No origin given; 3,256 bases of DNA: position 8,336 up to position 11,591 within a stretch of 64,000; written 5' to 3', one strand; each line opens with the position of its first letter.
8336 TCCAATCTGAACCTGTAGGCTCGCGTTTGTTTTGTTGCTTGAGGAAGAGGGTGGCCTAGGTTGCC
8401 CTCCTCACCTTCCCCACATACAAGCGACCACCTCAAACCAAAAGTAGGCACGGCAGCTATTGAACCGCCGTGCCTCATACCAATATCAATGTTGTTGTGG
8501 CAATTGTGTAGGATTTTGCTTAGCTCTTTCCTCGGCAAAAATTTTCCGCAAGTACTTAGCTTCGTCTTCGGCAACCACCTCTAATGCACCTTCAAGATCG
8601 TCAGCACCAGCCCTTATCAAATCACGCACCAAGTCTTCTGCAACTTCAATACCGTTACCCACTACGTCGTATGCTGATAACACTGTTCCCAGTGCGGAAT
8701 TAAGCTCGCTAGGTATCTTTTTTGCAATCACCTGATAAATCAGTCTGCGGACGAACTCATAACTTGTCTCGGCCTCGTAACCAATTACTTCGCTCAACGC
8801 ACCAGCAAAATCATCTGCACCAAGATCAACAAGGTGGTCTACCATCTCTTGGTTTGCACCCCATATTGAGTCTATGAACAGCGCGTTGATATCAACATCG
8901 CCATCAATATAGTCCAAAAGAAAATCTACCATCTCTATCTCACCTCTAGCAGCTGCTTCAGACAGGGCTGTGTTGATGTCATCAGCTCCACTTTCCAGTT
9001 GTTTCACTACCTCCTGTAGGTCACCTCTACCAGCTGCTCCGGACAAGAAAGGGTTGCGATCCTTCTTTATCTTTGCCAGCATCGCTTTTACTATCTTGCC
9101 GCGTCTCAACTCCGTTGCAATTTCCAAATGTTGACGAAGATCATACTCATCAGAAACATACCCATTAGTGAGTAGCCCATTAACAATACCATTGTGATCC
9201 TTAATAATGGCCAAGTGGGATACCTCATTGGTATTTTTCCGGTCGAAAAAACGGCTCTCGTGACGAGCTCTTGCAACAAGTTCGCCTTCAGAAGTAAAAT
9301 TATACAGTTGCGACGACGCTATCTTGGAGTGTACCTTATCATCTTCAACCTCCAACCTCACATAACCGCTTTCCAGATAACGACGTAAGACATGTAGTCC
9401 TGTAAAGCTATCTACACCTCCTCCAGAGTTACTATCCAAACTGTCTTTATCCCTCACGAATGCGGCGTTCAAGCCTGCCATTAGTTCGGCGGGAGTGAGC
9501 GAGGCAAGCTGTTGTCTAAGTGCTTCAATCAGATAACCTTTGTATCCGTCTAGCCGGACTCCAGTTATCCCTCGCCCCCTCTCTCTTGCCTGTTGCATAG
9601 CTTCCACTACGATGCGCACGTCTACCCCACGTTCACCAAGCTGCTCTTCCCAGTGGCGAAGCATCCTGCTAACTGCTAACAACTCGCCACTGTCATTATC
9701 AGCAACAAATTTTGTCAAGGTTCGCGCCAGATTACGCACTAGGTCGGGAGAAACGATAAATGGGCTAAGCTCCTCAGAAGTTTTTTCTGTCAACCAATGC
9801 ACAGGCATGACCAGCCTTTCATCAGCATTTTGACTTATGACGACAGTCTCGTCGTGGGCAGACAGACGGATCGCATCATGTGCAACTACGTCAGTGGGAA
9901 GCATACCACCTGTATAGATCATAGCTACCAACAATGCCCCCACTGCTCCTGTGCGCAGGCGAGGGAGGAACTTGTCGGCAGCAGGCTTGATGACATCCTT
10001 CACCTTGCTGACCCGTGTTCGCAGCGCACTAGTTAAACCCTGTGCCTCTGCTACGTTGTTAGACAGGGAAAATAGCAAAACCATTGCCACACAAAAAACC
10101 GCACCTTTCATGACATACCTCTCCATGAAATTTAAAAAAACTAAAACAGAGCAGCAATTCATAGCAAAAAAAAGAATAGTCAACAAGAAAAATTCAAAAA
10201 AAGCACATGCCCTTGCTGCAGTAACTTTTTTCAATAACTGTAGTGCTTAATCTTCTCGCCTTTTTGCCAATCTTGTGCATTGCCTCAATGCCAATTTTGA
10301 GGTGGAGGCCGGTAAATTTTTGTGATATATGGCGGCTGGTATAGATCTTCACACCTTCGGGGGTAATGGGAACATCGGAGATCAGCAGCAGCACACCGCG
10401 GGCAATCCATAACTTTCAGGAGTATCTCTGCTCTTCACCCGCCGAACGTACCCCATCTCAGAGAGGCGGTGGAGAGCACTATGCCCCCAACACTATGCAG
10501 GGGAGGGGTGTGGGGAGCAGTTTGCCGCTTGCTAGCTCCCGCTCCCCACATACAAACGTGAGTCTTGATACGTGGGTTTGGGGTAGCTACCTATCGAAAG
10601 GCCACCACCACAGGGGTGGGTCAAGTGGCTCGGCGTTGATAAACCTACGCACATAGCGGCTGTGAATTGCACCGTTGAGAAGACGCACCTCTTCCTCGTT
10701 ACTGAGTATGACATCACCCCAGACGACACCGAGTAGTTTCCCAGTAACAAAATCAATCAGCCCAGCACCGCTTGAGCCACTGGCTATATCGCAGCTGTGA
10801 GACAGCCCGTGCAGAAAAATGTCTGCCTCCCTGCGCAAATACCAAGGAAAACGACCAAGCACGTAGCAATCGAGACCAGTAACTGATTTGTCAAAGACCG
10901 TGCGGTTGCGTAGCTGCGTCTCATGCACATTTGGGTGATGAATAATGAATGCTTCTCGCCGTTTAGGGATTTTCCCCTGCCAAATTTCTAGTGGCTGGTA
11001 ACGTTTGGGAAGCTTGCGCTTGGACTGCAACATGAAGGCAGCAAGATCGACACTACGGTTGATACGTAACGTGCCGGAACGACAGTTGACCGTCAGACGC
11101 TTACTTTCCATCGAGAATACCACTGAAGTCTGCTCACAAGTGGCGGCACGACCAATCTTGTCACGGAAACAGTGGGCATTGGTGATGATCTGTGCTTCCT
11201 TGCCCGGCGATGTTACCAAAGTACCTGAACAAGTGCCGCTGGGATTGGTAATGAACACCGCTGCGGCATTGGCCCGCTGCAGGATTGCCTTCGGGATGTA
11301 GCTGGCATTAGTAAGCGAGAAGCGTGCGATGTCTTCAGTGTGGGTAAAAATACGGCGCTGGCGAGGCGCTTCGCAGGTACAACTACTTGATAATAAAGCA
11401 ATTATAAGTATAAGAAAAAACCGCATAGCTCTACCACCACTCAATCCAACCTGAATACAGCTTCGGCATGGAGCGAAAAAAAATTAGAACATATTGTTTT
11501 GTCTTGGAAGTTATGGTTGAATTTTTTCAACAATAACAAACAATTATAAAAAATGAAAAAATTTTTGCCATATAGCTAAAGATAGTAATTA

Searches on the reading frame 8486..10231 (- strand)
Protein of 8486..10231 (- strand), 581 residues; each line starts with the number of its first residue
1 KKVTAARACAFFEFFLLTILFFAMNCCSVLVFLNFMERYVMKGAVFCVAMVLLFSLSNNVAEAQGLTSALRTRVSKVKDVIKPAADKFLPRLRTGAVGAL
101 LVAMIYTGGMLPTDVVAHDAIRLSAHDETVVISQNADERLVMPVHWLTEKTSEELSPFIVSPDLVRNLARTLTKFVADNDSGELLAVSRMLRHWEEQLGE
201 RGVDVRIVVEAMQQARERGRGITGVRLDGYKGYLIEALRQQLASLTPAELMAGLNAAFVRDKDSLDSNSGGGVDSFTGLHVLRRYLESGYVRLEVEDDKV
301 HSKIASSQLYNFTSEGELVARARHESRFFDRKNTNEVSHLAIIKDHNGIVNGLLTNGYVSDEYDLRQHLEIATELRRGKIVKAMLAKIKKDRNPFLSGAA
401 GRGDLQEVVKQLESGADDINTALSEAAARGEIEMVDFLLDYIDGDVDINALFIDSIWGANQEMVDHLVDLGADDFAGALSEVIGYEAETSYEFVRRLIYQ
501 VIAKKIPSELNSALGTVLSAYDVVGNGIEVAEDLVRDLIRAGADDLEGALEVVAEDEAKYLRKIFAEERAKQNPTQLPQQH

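Call 91: search_protein_families(library=pfam, proteins=[window:8486-10231:-], max_evalue=0.00001)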
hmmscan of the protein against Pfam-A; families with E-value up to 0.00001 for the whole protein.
window:8486-10231:- (581 aa): 1 family
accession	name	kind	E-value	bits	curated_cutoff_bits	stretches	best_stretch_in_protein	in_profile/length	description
PF12796.13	Ank_2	-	1.2e-08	35.8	27.3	0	397-473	2-85/90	Ankyrin repeats (3 copies)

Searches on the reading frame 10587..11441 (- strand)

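Call 91: search_protein_families(library=pfam, proteins=[window:10587-11441:-], max_evalue=0.00001)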
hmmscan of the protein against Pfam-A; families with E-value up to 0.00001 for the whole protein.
window:10587-11441:- (284 aa): 1 family
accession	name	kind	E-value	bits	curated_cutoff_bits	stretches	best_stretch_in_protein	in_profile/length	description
PF13365.12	Trypsin_2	-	2.5e-10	41.7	27.6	1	71-239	1-144/144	Trypsin-like peptidase domain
